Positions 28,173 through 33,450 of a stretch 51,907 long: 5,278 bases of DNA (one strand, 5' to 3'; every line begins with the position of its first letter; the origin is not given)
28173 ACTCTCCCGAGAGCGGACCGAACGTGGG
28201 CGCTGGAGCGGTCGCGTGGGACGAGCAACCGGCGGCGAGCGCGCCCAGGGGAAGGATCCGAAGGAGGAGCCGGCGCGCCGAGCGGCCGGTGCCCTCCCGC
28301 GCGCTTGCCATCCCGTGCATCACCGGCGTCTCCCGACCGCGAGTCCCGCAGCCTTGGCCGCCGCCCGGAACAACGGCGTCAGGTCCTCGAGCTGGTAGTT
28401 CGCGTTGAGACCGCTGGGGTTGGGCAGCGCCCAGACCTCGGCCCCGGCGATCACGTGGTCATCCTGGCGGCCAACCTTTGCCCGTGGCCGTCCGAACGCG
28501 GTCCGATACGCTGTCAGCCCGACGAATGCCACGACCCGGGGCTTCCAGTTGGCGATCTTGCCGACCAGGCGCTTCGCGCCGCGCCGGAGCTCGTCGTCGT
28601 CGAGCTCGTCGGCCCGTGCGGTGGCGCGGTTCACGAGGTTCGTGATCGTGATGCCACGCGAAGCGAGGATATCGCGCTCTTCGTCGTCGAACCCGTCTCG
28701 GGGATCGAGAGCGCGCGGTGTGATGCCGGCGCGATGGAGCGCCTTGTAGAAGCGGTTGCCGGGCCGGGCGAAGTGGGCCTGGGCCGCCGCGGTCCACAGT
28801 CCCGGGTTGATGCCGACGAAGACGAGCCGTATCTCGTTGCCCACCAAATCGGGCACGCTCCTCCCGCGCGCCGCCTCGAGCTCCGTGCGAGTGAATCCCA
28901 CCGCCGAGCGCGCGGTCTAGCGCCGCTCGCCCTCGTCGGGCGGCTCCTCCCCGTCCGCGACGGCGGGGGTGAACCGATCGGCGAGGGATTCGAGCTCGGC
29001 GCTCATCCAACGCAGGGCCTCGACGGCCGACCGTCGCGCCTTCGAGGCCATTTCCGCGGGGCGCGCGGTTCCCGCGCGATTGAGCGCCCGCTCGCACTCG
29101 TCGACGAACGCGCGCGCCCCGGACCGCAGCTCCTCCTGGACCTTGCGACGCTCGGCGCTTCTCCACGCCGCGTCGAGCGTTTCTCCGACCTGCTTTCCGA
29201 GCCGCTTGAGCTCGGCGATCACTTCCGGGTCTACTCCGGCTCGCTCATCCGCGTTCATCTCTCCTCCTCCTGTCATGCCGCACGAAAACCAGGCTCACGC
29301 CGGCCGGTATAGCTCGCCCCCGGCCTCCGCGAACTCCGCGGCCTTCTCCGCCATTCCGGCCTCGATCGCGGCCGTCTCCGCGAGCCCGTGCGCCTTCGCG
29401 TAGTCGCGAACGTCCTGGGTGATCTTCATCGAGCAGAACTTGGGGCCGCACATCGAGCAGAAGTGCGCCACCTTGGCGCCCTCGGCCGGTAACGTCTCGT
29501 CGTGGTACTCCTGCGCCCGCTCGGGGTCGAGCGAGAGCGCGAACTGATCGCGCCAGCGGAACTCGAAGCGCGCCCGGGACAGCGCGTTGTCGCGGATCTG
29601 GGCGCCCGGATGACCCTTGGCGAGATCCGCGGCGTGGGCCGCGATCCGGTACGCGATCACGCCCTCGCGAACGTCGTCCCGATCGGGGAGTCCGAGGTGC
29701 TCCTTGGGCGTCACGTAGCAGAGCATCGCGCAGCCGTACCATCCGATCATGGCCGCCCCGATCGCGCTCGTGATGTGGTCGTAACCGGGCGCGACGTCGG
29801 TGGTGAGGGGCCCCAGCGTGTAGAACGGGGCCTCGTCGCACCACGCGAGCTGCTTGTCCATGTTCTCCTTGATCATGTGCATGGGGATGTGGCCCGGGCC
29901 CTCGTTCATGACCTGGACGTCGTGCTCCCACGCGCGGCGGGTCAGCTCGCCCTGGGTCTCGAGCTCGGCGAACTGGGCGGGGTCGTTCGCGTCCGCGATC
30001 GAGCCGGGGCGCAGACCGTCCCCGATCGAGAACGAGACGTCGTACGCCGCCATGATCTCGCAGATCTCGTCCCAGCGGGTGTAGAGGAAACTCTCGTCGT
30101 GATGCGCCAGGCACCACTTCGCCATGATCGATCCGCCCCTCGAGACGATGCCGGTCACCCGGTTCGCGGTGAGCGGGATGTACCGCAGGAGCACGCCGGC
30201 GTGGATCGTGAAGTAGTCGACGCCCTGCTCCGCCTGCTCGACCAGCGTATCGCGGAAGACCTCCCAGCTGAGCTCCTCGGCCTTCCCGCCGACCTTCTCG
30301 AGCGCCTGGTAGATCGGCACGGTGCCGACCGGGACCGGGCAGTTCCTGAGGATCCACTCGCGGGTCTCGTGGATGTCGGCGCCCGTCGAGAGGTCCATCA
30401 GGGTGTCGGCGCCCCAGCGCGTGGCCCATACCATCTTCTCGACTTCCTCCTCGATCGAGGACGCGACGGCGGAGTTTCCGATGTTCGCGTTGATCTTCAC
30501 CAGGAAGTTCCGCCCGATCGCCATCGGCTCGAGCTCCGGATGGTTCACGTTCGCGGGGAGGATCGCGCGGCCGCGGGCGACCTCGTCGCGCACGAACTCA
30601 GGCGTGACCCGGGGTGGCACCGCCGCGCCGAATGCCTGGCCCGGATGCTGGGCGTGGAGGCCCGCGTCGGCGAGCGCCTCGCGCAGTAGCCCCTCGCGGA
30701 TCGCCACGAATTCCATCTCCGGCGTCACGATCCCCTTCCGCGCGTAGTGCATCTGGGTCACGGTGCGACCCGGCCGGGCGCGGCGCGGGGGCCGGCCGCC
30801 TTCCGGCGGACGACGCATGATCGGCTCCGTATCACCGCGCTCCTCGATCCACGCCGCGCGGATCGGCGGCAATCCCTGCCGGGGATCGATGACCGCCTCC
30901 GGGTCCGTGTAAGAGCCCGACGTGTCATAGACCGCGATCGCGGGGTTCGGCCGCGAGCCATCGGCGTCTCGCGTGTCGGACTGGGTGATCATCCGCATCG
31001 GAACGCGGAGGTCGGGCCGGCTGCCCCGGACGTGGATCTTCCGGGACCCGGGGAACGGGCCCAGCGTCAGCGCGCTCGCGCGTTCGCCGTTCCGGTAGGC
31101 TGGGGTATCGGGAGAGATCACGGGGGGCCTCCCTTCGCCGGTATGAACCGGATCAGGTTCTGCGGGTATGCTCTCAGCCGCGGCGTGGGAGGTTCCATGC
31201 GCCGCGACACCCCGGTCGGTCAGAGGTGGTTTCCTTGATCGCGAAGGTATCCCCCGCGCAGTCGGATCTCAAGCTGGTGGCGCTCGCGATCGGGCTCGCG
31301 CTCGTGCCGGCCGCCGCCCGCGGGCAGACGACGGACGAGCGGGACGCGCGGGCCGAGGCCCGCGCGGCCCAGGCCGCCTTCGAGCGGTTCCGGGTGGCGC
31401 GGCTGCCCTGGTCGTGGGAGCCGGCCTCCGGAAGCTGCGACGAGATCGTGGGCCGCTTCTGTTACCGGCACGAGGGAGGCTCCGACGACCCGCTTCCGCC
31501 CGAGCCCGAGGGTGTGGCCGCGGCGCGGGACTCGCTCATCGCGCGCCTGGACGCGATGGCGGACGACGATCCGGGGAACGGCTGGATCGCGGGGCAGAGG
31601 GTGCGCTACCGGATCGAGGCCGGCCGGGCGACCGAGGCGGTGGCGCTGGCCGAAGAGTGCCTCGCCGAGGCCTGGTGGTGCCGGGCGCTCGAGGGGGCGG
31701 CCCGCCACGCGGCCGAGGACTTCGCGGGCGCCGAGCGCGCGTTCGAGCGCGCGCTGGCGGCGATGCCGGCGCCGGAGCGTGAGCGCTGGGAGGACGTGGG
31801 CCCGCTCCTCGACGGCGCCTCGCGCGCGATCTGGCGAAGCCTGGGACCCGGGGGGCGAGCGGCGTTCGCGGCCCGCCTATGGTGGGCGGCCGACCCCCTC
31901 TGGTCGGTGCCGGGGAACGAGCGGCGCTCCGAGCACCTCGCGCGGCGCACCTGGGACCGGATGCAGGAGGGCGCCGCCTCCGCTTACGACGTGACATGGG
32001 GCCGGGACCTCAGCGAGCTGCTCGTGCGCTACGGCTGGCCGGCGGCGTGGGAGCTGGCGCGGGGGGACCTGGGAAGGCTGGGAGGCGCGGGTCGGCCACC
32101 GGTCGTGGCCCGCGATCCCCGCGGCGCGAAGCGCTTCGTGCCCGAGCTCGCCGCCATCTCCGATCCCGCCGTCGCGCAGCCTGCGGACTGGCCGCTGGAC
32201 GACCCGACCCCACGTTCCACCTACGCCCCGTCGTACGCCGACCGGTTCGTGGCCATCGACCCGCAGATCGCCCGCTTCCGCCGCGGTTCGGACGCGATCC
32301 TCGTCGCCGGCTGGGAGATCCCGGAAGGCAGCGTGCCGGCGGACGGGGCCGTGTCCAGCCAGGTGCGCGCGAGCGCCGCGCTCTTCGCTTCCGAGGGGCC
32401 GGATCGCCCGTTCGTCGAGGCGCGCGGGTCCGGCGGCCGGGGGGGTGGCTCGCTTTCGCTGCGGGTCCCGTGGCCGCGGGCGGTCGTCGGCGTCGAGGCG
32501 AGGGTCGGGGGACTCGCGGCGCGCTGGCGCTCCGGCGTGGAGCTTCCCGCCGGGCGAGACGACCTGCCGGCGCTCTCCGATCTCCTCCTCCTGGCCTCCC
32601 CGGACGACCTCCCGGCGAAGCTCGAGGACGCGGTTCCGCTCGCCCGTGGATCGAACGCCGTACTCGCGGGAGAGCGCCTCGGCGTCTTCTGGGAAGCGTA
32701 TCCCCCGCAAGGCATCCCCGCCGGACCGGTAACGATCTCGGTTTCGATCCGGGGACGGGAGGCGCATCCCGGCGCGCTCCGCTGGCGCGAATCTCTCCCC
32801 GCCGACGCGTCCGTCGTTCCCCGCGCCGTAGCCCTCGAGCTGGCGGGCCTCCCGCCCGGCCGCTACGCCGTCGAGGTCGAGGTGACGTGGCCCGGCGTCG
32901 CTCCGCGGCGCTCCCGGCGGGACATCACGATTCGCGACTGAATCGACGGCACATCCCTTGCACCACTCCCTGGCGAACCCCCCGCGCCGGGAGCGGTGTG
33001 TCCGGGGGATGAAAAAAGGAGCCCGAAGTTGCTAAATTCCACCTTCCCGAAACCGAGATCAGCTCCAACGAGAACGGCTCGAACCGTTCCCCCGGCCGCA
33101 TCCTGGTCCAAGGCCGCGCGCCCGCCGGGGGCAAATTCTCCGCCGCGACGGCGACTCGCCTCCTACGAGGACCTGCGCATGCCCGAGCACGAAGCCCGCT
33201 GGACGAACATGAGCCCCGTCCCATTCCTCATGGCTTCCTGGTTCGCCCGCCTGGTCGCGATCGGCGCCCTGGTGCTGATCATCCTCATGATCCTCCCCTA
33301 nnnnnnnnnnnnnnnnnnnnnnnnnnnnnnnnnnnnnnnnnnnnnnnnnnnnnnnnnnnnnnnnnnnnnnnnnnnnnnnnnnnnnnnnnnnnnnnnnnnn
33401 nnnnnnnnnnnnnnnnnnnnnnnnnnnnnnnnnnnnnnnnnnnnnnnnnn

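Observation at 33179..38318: Synthase-dependent exopolysaccharide module headed by a class III cyclase-homology membrane protein instead of any c-di-GMP component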

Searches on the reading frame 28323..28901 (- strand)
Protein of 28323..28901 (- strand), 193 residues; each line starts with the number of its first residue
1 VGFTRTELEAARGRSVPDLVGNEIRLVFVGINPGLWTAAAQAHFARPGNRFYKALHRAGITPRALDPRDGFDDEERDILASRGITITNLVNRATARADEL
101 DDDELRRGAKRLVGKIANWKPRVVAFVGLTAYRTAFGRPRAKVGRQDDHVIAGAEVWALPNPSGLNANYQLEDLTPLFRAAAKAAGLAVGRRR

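Call 36: search_protein_families(library=pfam, proteins=[window:28323-28901:-], max_evalue=0.001)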
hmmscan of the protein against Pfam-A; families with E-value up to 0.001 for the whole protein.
window:28323-28901:- (193 aa): 1 family
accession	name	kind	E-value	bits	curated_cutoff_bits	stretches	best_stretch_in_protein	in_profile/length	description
PF03167.25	UDG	-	4.7e-21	75.8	24.3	1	22-171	6-127/141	Uracil DNA glycosylase superfamily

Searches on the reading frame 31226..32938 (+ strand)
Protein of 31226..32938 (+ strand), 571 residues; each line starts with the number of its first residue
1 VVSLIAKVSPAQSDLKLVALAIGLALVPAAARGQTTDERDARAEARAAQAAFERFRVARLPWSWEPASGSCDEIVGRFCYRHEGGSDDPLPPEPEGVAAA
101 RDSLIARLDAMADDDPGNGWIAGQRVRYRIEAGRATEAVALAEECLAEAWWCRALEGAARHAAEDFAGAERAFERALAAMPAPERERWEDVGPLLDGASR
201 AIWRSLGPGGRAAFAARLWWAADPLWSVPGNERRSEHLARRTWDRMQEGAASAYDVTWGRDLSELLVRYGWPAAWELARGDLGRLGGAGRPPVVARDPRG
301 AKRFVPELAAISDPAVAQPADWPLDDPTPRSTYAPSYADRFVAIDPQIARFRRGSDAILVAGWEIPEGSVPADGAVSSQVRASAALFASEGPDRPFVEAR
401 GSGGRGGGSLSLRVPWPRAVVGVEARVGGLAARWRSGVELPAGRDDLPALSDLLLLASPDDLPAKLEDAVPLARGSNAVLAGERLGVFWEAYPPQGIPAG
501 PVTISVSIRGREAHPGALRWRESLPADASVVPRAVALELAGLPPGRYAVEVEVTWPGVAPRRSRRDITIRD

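Call 36: search_protein_families(library=pfam, proteins=[window:31226-32938:+], max_evalue=0.001)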
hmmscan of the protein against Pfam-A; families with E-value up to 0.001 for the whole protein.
window:31226-32938:+ (571 aa): 0 families

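Call 71: search_solved_structures(query=A5, max_evalue=5)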
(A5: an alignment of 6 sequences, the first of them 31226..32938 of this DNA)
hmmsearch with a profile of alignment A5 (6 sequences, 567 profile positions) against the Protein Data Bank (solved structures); distinct sequences matched with E-value up to 5: 2.
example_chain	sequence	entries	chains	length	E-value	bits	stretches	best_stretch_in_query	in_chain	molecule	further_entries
2cjj_A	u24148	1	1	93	0.92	11.1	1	168-199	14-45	RADIALIS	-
3osq_A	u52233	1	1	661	1.1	10.8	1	96-193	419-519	Maltose-binding periplasmic protein,Green fluorescent protein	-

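Call 72: search_protein_families(library=ncbifam, proteins=[window:31226-32938:+], max_evalue=1)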
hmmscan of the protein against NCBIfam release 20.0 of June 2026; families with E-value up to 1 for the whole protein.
window:31226-32938:+ (571 aa): 0 families
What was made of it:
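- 31226..32941 (+): Possible fifth component: 571-aa secreted protein of unknown function. No Pfam, NCBIfam or PDB match (calls 36, 71, 72).
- Tried and rejected: Sequence search of the 571-aa upstream protein against Pfam, NCBIfam and a PDB profile: nothing (calls 36, 71, 72).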

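Call 82: search_protein_families(library=padloc, proteins=[window:31226-32938:+], max_evalue=0.01)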
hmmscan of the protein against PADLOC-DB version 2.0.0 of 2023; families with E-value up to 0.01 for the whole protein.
window:31226-32938:+ (571 aa): 0 families

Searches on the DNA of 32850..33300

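Call 79: search_rna_families(source=window, start=32850, end=33300, threshold=evalue, max_evalue=5)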
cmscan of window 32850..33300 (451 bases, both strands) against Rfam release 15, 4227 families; matches with E-value up to 5: 2.
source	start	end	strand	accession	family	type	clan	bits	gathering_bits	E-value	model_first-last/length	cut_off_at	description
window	32851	32900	+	RF04037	mir-7911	Gene; miRNA;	-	32.1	60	0.0004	1-63/63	no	mir-7911 microRNA precursor family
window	33064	33198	-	RF00166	PrrB_RsmZ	Gene; sRNA;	CL00106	11.1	44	3.6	1-133/133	no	PrrB/RsmZ RNA family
